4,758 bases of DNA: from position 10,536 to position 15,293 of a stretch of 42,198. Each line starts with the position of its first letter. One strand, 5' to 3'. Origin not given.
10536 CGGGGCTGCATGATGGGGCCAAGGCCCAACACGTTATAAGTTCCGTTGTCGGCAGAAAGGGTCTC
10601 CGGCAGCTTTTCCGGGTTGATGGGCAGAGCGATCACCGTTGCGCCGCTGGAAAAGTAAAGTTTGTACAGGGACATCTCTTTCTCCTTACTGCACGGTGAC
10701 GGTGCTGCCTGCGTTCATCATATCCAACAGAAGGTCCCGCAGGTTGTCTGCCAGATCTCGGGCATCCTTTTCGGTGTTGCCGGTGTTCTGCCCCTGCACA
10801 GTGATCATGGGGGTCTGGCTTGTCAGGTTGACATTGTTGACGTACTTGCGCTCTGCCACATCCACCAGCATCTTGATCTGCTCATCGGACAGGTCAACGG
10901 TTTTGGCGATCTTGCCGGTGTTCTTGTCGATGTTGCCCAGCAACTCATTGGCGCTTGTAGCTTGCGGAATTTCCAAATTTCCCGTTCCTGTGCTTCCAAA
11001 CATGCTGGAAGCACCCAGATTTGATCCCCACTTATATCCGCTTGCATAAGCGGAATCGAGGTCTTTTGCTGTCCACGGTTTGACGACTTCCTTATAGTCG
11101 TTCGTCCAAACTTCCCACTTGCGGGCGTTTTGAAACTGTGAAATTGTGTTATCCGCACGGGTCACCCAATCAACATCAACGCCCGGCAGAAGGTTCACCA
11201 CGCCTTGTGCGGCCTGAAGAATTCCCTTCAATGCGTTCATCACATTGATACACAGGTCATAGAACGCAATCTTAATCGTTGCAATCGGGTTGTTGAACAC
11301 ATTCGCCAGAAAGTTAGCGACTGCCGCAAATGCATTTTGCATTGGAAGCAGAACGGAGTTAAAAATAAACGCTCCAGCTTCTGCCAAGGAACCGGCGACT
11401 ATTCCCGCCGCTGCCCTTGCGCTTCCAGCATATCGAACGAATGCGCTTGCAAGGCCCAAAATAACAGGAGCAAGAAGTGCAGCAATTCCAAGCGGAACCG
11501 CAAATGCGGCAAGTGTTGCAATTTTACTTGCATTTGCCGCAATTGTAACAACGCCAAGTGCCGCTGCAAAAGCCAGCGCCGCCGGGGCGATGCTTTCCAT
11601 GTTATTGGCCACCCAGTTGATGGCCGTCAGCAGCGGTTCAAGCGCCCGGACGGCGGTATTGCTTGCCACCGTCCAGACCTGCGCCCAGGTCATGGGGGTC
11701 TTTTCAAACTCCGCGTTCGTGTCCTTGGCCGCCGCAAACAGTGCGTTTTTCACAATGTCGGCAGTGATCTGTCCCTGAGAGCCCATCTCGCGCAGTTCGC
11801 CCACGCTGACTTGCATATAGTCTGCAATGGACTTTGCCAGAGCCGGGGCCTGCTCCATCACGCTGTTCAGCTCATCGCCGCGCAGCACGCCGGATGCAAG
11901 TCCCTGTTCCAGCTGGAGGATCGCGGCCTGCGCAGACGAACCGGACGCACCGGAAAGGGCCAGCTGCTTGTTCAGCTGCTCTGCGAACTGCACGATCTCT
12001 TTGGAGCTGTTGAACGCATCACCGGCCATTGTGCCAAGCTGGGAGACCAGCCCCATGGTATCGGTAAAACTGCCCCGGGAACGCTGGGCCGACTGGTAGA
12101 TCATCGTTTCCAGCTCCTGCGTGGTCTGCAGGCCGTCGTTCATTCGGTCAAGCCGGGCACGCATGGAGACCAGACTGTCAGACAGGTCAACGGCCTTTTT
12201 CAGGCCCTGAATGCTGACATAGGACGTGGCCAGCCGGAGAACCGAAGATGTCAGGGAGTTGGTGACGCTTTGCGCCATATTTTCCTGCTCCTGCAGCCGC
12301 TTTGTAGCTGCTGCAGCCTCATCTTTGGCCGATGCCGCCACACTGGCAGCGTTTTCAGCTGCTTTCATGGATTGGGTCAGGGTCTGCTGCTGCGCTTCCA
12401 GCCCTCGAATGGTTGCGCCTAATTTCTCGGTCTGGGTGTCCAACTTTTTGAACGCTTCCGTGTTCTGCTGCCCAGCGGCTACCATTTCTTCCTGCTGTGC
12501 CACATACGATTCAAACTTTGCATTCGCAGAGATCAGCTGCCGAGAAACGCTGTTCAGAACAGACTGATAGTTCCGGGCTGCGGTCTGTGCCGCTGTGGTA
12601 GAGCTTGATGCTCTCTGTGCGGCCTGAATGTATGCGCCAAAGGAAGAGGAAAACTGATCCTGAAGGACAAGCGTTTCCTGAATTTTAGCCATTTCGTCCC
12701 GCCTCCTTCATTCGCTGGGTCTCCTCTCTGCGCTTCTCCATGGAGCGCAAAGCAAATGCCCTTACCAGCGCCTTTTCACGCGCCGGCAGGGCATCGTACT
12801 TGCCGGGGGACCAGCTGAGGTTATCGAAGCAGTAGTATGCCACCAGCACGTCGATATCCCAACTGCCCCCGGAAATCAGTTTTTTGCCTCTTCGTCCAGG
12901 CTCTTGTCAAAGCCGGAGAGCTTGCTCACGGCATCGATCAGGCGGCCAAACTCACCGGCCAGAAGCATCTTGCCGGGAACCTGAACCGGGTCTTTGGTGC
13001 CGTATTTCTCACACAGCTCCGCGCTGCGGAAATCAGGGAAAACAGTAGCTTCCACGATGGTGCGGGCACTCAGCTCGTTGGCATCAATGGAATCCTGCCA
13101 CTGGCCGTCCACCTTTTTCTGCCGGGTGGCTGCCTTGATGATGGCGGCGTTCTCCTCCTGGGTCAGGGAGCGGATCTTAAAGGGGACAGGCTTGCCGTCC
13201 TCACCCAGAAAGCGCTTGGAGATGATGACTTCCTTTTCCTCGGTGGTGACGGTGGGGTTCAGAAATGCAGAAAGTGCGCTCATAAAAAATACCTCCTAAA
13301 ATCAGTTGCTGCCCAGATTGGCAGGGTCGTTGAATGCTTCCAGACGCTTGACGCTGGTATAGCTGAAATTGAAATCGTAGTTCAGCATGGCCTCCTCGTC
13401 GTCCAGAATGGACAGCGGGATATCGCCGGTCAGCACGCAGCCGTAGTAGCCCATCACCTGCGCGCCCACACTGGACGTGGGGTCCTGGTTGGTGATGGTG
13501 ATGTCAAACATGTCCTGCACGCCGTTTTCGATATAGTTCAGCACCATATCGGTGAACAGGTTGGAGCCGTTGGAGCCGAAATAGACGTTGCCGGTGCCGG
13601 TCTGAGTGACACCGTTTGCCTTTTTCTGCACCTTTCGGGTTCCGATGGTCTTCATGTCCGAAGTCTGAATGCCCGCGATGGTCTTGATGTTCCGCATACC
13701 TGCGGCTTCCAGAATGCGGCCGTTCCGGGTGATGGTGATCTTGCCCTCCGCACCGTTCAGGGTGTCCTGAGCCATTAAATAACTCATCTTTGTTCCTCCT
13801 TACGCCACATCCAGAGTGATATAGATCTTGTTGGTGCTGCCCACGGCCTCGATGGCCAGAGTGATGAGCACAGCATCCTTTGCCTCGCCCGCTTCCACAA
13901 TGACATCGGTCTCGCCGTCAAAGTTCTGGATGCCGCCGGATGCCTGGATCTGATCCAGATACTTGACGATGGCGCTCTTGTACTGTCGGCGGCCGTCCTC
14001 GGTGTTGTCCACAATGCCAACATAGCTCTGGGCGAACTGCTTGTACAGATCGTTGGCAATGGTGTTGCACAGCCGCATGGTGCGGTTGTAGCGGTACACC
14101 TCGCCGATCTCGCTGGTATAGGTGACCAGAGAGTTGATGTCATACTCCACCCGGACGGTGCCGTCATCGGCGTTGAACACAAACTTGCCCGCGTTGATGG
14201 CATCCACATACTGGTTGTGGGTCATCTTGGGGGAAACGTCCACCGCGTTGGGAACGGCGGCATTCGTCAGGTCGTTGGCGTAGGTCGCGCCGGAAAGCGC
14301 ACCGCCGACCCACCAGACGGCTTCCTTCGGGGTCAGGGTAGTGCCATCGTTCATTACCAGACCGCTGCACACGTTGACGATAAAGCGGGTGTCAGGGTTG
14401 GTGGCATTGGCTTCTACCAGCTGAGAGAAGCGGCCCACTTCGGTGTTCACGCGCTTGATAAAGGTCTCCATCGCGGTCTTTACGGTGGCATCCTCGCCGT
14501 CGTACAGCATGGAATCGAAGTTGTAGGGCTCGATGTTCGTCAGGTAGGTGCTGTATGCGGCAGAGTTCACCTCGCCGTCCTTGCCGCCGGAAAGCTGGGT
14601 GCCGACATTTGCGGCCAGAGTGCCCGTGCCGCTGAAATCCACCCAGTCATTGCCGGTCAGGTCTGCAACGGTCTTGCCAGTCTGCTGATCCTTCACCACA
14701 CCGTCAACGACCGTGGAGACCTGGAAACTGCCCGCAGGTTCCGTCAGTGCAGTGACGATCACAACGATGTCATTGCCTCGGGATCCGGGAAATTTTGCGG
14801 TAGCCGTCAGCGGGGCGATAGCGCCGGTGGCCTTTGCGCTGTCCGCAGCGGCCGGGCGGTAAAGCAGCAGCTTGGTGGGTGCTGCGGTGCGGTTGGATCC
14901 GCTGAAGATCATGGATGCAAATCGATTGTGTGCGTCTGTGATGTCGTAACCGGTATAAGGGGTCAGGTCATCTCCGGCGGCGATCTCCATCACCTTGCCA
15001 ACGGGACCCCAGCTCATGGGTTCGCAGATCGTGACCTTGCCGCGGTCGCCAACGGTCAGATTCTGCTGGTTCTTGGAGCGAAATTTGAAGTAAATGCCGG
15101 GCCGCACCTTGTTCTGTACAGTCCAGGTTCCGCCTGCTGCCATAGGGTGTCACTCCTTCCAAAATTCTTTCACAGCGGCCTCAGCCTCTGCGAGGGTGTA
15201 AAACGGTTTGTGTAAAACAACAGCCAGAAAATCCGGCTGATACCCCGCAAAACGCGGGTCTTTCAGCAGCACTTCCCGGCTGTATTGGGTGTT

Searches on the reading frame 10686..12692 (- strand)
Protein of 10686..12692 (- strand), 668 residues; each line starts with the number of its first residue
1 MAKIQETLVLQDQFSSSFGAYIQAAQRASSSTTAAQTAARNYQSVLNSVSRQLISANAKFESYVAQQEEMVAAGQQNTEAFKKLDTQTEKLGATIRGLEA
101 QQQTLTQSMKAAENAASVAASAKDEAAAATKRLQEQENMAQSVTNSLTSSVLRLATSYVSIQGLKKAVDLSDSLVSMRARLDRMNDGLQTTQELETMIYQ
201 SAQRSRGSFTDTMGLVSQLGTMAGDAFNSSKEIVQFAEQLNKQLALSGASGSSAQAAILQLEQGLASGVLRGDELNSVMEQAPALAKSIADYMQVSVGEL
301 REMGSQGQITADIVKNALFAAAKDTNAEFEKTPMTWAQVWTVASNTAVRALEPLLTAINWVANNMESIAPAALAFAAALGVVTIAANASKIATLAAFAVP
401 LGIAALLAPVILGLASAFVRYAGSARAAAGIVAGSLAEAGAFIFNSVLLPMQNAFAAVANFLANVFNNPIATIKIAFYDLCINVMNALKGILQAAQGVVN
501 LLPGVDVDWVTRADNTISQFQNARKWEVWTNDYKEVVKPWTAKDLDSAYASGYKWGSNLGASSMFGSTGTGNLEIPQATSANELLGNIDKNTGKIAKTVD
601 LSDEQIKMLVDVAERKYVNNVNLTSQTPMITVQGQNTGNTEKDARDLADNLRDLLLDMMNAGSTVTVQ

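Call 67: search_protein_families(library=phrogs, proteins=[window:10686-12692:-], max_evalue=0.00001)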
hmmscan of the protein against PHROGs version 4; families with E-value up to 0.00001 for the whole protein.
window:10686-12692:- (668 aa): 19 families
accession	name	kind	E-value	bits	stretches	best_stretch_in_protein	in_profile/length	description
phrog_1068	-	tail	7.7e-129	432.5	2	1-364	1-309/706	tail length tape measure protein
phrog_8010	-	tail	7.6e-72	243.7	1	20-476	139-595/1543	tail length tape measure protein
phrog_3336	-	tail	6.1e-48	165.1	1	82-509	14-447/1051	tail length tape measure protein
phrog_339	-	tail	5.4e-46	158.4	1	127-394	33-310/1123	tail length tape measure protein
phrog_2335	-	tail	6.7e-41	141.3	1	25-473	338-822/1536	tail length tape measure protein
phrog_3519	-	tail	7.8e-39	135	1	105-397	31-325/959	tail length tape measure protein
phrog_1107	-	tail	7.3e-38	131.1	1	136-389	170-432/1252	tail length tape measure protein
phrog_12798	-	tail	3.6e-37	129.1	1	154-497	53-386/1031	tail length tape measure protein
phrog_17300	-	tail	4.8e-33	115.6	1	98-518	12-445/900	tail length tape measure protein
phrog_32885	-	tail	6.3e-32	111.5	1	159-491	47-372/948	tail length tape measure protein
phrog_16889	-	tail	7.6e-30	105.2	1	89-347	10-261/470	tail length tape measure protein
phrog_12706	-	tail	1.7e-29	103.6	1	35-433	95-469/1244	tail length tape measure protein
phrog_16297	-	tail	3e-29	102.9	1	96-391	21-311/777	tail length tape measure protein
phrog_7740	-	tail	4e-27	95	1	93-425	14-345/2151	tail length tape measure protein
phrog_27190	-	tail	4.1e-26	92.3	1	75-418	25-369/1015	tail length tape measure protein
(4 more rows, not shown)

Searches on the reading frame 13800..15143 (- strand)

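Call 67: search_protein_families(library=phrogs, proteins=[window:13800-15143:-], max_evalue=0.00001)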
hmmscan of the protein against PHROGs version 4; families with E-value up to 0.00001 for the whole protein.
window:13800-15143:- (447 aa): 2 families
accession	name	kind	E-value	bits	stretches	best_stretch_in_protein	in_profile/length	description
phrog_279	-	tail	1.6e-105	354.7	1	3-446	2-482/489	tail sheath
phrog_1480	-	tail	4.1e-34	119.1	1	194-414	81-299/353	tail sheath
